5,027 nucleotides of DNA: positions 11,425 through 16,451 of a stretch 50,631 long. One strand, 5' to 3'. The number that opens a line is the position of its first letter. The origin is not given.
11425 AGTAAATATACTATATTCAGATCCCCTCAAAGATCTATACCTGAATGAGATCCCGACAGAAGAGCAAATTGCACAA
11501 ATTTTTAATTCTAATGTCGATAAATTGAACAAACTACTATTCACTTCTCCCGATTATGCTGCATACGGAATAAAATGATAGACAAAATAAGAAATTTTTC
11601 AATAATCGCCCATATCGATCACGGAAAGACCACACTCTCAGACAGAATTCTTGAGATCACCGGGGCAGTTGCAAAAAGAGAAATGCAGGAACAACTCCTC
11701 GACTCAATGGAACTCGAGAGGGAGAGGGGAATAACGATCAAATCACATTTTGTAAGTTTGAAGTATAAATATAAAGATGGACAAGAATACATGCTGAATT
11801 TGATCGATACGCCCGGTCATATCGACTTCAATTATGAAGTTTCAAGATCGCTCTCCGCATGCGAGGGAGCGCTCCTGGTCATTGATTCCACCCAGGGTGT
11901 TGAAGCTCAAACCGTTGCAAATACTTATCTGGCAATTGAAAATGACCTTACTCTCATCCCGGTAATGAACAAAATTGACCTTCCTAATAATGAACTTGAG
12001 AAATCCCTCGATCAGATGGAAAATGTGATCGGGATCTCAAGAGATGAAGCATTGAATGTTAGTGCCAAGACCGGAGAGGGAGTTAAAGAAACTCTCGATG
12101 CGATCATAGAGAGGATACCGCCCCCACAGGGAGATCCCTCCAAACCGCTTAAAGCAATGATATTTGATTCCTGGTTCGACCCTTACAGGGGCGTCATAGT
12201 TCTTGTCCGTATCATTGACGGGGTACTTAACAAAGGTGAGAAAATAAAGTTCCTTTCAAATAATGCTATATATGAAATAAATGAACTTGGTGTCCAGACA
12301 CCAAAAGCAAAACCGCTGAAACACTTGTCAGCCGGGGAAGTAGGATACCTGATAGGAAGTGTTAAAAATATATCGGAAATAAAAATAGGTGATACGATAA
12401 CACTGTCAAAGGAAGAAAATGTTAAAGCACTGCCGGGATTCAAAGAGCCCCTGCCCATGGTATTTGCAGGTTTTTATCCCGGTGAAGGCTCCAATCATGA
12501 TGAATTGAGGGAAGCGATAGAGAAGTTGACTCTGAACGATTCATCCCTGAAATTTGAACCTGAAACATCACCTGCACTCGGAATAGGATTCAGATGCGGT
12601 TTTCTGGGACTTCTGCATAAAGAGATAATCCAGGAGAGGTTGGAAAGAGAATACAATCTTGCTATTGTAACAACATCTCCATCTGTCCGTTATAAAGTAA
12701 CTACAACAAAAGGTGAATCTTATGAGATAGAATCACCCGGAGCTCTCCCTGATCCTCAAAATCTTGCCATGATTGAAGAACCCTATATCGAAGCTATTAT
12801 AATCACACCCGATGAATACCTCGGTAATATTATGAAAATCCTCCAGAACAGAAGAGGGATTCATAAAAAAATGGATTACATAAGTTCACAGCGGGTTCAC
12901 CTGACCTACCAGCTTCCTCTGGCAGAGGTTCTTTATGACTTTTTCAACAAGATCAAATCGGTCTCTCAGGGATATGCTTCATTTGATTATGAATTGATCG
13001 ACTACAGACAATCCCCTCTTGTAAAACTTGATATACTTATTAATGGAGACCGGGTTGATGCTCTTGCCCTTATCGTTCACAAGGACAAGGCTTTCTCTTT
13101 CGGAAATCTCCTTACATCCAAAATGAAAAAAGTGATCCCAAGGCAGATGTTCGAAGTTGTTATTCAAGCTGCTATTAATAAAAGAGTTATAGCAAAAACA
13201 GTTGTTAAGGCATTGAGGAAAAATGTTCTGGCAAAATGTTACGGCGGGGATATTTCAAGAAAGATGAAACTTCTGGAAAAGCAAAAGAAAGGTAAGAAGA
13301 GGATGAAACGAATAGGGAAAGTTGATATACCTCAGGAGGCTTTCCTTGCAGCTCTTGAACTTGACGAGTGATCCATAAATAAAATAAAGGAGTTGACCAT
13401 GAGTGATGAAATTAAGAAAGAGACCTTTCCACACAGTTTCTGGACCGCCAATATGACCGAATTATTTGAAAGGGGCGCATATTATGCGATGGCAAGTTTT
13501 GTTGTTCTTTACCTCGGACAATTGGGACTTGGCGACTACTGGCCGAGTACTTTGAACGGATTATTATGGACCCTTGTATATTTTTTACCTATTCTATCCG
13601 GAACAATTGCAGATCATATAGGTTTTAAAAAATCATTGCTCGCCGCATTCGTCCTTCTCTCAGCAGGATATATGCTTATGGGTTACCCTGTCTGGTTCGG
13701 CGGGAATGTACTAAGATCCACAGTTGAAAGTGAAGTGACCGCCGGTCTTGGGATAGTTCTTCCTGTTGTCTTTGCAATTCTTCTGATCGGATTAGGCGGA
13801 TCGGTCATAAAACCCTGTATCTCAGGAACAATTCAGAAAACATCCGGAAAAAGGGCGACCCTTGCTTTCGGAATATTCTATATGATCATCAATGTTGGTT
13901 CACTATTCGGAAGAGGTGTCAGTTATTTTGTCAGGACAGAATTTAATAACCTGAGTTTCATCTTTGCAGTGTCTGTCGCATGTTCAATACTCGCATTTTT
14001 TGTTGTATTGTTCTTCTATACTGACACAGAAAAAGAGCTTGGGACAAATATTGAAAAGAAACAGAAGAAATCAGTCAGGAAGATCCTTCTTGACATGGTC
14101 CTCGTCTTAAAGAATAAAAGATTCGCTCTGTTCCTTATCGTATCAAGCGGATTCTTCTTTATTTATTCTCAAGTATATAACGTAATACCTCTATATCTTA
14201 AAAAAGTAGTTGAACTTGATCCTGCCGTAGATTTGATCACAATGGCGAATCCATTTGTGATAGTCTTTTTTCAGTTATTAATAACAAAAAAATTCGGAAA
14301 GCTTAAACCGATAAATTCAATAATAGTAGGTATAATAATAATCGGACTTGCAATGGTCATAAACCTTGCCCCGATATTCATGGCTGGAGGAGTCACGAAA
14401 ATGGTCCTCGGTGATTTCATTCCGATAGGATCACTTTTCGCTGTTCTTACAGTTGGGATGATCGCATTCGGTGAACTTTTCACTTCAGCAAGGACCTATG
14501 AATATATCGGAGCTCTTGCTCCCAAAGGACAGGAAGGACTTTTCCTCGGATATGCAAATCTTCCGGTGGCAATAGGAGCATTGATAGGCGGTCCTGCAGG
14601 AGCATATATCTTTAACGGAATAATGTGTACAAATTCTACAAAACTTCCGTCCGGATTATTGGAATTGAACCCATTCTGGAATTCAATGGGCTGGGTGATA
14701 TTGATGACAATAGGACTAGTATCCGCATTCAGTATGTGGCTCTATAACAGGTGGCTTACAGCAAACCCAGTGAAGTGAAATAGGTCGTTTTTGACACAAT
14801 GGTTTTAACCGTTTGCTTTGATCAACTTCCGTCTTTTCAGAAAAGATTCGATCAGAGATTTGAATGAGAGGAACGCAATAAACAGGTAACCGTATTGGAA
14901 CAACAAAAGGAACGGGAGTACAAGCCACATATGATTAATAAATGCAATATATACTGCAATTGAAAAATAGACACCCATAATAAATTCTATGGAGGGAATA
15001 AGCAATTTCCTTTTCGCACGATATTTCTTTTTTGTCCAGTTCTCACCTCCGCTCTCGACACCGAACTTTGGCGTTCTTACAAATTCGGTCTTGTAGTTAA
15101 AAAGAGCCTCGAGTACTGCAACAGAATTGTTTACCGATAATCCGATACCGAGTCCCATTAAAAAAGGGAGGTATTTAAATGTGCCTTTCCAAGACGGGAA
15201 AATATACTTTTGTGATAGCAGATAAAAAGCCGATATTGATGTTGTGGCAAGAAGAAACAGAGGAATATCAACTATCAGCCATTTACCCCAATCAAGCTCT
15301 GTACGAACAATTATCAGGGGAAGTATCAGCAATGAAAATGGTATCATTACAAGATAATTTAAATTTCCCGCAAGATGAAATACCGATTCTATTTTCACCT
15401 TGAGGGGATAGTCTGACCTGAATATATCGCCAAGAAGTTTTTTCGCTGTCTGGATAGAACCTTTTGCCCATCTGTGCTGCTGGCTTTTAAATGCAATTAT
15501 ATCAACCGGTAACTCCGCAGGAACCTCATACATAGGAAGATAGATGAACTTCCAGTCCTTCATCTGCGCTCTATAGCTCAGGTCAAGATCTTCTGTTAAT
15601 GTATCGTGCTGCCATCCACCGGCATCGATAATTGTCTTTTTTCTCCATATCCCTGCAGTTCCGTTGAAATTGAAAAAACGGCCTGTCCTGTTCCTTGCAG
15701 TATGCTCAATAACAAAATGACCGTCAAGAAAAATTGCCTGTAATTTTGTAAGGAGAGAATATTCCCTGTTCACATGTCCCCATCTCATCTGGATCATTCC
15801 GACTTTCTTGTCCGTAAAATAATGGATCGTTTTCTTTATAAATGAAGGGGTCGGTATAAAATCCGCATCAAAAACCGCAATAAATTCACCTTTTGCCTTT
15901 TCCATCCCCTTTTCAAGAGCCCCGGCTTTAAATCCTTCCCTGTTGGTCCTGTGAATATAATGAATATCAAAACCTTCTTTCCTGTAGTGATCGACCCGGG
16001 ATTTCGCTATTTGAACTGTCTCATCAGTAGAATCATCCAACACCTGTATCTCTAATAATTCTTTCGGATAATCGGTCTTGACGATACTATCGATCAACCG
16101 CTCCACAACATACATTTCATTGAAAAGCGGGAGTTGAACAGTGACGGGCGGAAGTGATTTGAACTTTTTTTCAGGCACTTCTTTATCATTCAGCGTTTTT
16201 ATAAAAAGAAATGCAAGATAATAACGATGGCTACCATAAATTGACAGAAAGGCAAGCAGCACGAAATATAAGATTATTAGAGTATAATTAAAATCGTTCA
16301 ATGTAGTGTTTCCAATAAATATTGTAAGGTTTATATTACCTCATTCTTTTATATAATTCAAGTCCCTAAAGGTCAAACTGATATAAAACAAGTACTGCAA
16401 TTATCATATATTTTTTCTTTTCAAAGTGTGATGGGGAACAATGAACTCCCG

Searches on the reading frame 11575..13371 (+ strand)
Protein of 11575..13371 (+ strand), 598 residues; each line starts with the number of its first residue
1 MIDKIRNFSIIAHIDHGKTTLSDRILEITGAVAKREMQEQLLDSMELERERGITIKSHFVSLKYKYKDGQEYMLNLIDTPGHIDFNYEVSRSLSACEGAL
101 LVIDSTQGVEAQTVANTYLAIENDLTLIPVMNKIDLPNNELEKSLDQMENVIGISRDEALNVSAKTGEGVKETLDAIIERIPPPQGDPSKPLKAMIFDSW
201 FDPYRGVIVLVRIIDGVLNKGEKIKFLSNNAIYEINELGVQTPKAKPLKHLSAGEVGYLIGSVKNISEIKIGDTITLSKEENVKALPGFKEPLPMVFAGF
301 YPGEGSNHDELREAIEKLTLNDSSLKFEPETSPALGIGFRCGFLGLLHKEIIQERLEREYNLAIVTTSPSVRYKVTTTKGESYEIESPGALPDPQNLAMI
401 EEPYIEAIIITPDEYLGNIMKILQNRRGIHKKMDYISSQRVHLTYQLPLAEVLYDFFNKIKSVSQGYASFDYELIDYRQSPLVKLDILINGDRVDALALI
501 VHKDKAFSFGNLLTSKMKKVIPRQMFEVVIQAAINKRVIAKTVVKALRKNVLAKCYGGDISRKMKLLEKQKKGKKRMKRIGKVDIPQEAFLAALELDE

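Call 51: search_protein_families(library=pfam, proteins=[window:11575-13371:+], max_evalue=0.00001)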
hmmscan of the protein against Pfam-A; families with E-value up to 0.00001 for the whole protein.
window:11575-13371:+ (598 aa): 4 families
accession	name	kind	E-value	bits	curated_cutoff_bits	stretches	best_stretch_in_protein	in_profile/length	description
PF00009.33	GTP_EFTU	-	1.7e-55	188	26.5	1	4-183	2-188/188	Elongation factor Tu GTP binding domain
PF06421.17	LepA_C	-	3.7e-46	156.1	29.7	1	489-594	1-106/107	GTP-binding protein LepA C-terminus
PF00679.30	EFG_C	-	1.2e-22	80.1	27.9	1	400-486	2-87/89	Elongation factor G C-terminus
PF03144.31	GTP_EFTU_D2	-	8.3e-10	39.4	30.3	1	206-276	1-73/73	Elongation factor Tu domain 2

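Call 74: find_homologous_proteins(query=window:11575-13371:+, max_evalue=1e-100)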
Query window:11575-13371:+ (598 aa): 8000 proteins with E <= 1e-100 among 8000 candidates; the best 120 are listed.
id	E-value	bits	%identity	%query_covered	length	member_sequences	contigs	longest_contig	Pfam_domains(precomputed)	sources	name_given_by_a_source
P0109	0.0e+0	1242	93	100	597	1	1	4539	PF00679.31,PF06421.18,PF00009.34,PF03144.32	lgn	-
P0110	0.0e+0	1233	93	100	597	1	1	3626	PF00679.31,PF06421.18,PF00009.34,PF03144.32,PF00071.29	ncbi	-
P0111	0.0e+0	1232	92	100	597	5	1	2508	PF00679.31,PF06421.18,PF00009.34,PF03144.32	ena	-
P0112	0.0e+0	1231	92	100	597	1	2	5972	PF00679.31,PF06421.18,PF00009.34,PF03144.32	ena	-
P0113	0.0e+0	1230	92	99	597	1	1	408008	PF00679.31,PF06421.18,PF00009.34,PF03144.32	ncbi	-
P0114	0.0e+0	1228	91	100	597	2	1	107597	PF00679.31,PF06421.18,PF00009.34,PF03144.32,PF00071.29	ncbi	-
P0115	0.0e+0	1228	92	100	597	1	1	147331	PF00679.31,PF06421.18,PF00009.34,PF03144.32,PF00071.29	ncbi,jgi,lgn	-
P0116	0.0e+0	1224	92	100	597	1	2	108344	PF00679.31,PF06421.18,PF00009.34,PF03144.32,PF00071.29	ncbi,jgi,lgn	-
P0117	0.0e+0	1221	90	100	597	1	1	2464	PF00679.31,PF06421.18,PF00009.34,PF03144.32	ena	-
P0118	0.0e+0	1221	90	100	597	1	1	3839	PF00679.31,PF06421.18,PF00009.34,PF03144.32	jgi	-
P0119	0.0e+0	1217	90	100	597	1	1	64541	PF00679.31,PF06421.18,PF00009.34,PF03144.32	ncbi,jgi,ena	-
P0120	0.0e+0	1215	90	100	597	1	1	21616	PF00679.31,PF06421.18,PF00009.34,PF03144.32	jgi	-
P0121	0.0e+0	1173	88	99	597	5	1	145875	PF00679.31,PF06421.18,PF00009.34,PF03144.32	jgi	-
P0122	0.0e+0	1155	87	99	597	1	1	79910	PF00679.31,PF06421.18,PF00009.34,PF03144.32,PF00071.29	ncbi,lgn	ncbi:MAG: translation elongation factor 4 [Acidobacteriota bacterium]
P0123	0.0e+0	1147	86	99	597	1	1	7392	PF00679.31,PF06421.18,PF00009.34,PF03144.32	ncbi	-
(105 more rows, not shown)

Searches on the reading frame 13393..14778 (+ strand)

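Call 52: search_protein_families(library=pfam, proteins=[window:13393-14778:+], max_evalue=0.00001)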
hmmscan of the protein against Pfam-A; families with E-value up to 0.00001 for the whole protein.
window:13393-14778:+ (461 aa): 2 families
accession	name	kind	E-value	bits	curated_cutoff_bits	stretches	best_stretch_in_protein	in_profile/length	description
PF07690.21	MFS_1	-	1.1e-18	67.7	33.4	1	50-360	29-309/347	Major Facilitator Superfamily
PF00854.27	PTR2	-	1e-10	41.5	27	1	122-227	32-141/392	POT family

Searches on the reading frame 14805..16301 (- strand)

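Call 52: search_protein_families(library=pfam, proteins=[window:14805-16301:-], max_evalue=0.00001)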
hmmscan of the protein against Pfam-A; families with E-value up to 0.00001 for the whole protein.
window:14805-16301:- (498 aa): 5 families
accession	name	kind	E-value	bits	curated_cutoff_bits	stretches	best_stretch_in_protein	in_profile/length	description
PF13641.12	Glyco_tranf_2_3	-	8.3e-26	91.8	27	1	51-281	1-230/230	Glycosyltransferase like family 2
PF00535.33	Glycos_transf_2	-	7.9e-23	81.7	23.3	1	55-211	2-152/168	Glycosyl transferase family 2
PF13632.12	Glyco_trans_2_3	-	6.2e-18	65.8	27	1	141-341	2-183/198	Glycosyl transferase family group 2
PF13506.12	Glyco_transf_21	-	2.1e-10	40.8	21.7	1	125-280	18-174/174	Glycosyl transferase family 21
PF10111.15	Glyco_tranf_2_2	-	4.8e-06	26.7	27.3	1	63-245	13-199/276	Glycosyltransferase like family 2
